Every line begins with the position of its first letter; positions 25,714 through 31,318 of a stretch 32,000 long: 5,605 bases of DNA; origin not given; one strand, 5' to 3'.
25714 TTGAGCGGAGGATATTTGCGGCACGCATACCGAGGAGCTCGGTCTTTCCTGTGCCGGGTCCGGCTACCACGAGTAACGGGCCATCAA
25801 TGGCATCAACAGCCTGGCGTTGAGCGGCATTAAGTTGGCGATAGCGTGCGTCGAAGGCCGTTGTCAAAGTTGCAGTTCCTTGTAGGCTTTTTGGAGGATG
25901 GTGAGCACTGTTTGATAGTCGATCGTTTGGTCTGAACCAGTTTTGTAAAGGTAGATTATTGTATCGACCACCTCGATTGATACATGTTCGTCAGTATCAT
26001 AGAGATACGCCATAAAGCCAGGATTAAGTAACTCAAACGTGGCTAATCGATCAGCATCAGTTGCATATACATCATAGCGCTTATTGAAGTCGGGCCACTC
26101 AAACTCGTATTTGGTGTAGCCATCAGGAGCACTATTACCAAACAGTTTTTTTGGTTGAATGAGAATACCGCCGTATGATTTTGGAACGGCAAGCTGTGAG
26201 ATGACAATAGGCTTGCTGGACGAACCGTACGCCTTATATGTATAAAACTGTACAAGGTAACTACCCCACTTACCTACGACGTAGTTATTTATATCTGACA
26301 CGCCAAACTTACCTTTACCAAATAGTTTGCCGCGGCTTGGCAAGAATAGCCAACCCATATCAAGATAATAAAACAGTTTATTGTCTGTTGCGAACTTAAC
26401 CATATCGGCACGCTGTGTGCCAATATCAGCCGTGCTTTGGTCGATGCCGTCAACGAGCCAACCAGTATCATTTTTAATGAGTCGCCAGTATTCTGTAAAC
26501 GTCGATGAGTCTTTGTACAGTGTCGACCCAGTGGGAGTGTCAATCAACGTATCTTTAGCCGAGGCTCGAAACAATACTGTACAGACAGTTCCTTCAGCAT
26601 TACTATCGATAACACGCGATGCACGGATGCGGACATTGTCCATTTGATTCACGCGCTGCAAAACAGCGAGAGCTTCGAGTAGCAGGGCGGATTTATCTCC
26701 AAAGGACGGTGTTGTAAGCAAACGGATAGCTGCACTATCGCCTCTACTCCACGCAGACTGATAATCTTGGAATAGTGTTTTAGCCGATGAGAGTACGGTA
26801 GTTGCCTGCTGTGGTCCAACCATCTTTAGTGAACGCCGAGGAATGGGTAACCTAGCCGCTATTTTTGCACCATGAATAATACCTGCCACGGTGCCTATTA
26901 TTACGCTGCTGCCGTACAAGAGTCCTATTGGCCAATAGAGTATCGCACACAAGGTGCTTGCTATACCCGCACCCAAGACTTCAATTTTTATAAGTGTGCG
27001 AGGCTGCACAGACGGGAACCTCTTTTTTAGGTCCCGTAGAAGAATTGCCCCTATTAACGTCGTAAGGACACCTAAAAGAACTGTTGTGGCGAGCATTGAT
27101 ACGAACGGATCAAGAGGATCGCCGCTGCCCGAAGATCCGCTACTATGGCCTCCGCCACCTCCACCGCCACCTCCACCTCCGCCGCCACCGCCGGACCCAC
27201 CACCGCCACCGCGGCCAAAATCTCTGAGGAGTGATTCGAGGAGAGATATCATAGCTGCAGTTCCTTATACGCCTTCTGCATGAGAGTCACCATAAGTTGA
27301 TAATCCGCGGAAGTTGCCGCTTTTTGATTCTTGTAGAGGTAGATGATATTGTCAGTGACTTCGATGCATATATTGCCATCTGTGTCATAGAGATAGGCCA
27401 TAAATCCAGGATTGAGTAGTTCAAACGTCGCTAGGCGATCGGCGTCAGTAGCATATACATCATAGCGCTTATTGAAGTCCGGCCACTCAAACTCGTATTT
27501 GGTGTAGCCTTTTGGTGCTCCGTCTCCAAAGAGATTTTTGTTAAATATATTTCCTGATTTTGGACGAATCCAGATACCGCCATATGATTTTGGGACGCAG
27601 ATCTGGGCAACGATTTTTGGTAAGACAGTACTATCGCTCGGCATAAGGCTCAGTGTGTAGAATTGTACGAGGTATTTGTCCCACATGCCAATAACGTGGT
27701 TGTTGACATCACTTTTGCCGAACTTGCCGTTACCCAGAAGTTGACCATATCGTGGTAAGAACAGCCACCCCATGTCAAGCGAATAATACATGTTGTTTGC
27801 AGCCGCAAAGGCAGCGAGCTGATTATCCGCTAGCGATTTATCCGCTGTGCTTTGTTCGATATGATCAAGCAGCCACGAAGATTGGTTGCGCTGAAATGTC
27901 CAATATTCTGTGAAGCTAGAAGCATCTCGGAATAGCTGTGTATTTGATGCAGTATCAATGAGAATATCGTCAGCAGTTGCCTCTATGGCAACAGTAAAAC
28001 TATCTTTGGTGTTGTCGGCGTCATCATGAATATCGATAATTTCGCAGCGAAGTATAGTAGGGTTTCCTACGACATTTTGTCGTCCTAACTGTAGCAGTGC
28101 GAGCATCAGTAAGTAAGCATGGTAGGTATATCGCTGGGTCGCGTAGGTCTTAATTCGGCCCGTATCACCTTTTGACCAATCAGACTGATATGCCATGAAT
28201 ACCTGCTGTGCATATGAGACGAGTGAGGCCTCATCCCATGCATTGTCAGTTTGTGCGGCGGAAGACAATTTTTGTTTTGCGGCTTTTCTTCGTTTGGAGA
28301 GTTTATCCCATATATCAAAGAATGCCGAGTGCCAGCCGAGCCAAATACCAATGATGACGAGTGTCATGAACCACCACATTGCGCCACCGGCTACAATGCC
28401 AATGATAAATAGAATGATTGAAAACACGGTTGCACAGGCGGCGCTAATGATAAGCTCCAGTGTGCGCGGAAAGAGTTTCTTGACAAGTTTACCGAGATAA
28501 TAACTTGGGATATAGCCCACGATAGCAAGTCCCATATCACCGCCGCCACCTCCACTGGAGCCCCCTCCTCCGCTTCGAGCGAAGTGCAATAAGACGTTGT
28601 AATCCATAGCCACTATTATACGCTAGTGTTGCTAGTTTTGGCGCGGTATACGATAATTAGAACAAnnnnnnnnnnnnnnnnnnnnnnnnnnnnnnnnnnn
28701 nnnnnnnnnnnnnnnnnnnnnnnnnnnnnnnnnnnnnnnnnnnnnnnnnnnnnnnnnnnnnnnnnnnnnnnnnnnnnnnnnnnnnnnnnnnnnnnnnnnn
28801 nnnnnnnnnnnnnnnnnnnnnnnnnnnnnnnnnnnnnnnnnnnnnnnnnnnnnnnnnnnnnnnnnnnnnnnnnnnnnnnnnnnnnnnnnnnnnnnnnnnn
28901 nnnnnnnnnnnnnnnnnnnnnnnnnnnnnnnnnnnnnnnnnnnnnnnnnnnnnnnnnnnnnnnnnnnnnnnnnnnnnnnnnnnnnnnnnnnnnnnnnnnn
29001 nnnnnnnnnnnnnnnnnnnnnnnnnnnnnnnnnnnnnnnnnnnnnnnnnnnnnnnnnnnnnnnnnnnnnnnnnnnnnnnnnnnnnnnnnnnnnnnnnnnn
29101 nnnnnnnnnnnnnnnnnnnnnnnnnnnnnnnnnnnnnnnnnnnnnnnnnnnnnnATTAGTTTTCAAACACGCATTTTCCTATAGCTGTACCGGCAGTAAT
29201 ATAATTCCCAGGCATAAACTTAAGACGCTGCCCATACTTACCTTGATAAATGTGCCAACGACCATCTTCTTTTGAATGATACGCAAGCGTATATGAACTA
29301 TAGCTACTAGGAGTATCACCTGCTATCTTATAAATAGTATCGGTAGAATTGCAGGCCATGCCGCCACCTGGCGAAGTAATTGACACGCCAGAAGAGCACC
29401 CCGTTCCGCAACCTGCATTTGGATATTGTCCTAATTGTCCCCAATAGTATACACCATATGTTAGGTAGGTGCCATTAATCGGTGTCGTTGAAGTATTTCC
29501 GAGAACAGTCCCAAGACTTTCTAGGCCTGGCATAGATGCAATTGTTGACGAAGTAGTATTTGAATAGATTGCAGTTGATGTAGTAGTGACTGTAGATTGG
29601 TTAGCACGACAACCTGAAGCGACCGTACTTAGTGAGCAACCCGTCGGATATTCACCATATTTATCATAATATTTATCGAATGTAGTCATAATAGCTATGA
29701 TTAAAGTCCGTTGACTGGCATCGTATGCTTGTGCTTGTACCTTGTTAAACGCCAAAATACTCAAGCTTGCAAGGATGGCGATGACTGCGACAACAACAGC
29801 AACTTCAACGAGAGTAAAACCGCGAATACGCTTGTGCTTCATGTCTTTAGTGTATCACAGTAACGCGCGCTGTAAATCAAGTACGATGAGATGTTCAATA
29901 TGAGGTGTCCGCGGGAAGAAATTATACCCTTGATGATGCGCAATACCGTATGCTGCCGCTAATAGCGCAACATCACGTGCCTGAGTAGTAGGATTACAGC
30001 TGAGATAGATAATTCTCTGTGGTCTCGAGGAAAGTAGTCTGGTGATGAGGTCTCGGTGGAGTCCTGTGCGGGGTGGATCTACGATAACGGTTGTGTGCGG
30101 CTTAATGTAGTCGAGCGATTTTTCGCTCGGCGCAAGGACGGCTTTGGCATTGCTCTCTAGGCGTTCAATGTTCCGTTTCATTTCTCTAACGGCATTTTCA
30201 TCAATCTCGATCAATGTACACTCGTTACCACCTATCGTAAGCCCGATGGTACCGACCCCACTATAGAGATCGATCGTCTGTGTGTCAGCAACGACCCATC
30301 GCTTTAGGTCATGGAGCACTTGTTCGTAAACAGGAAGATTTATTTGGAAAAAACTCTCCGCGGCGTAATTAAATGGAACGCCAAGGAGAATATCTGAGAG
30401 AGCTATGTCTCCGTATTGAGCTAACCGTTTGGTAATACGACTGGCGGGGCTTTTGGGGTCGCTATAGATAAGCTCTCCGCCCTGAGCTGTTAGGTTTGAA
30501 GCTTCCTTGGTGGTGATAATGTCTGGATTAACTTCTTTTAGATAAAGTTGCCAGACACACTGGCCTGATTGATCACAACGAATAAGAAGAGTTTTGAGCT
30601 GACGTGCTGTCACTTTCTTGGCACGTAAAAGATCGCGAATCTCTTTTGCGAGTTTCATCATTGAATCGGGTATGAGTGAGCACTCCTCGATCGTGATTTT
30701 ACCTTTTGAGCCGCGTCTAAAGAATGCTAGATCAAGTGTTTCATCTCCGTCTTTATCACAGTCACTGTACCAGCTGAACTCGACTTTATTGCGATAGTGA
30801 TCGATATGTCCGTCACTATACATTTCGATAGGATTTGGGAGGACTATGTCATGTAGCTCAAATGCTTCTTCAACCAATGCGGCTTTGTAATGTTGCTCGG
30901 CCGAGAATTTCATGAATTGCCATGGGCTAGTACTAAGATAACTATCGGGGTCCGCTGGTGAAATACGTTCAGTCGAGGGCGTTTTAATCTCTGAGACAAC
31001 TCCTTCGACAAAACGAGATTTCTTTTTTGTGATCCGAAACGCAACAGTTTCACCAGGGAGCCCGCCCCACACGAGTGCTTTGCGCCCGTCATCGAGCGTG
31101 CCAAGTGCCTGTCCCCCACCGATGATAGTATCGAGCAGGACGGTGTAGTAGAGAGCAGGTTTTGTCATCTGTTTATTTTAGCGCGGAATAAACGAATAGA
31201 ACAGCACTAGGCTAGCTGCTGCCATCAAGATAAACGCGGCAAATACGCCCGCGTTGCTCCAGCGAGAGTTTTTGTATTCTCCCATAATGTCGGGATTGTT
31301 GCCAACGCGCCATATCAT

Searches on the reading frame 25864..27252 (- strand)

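Call 66: search_protein_families(library=pfam, max_evalue=0.001, proteins=[window:25864-27252:-])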
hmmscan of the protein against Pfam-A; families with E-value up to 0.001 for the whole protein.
window:25864-27252:- (462 aa): 2 families
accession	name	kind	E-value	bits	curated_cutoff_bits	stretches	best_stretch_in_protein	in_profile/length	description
PF04280.21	Tim44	-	8.4e-06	26.4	29.6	1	152-271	19-146/147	Tim44-like domain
PF11335.13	DUF3137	-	6.6e-05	23.2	26.1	1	372-426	32-84/139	Protein of unknown function (DUF3137)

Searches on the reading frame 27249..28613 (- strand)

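Call 66: search_protein_families(library=pfam, max_evalue=0.001, proteins=[window:27249-28613:-])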
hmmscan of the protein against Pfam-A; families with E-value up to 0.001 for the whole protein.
window:27249-28613:- (454 aa): 2 families
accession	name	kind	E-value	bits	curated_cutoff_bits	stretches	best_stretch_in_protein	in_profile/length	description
PF04280.21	Tim44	-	9.4e-07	29.5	29.6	1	114-253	3-146/147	Tim44-like domain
PF11335.13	DUF3137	-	8.1e-06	26.2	26.1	1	347-430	20-101/139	Protein of unknown function (DUF3137)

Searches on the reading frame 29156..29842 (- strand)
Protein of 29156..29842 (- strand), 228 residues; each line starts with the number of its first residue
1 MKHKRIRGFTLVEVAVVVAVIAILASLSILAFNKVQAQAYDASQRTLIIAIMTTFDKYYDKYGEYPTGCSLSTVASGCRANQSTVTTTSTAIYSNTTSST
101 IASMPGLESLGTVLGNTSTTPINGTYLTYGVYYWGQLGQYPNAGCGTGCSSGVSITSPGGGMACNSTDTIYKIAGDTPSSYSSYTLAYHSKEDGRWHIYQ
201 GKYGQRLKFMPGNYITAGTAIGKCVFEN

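Call 66: search_protein_families(library=pfam, max_evalue=0.001, proteins=[window:29156-29842:-])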
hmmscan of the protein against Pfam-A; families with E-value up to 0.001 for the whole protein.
window:29156-29842:- (228 aa): 1 family
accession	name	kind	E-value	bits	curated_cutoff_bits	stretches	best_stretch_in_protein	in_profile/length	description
PF07963.17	N_methyl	-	1e-06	28.5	21.2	1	4-27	2-25/27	Prokaryotic N-terminal methylation motif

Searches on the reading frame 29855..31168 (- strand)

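Call 66: search_protein_families(library=pfam, max_evalue=0.001, proteins=[window:29855-31168:-])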
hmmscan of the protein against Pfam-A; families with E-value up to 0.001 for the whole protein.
window:29855-31168:- (437 aa): 2 families
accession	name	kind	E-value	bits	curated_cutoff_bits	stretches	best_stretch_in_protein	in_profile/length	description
PF05958.17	tRNA_U5-meth_tr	-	2.2e-16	60.2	23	1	359-430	285-354/357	tRNA (Uracil-5-)-methyltransferase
PF03602.21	Cons_hypoth95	-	1e-05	25.7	24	1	293-366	40-122/182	Conserved hypothetical protein 95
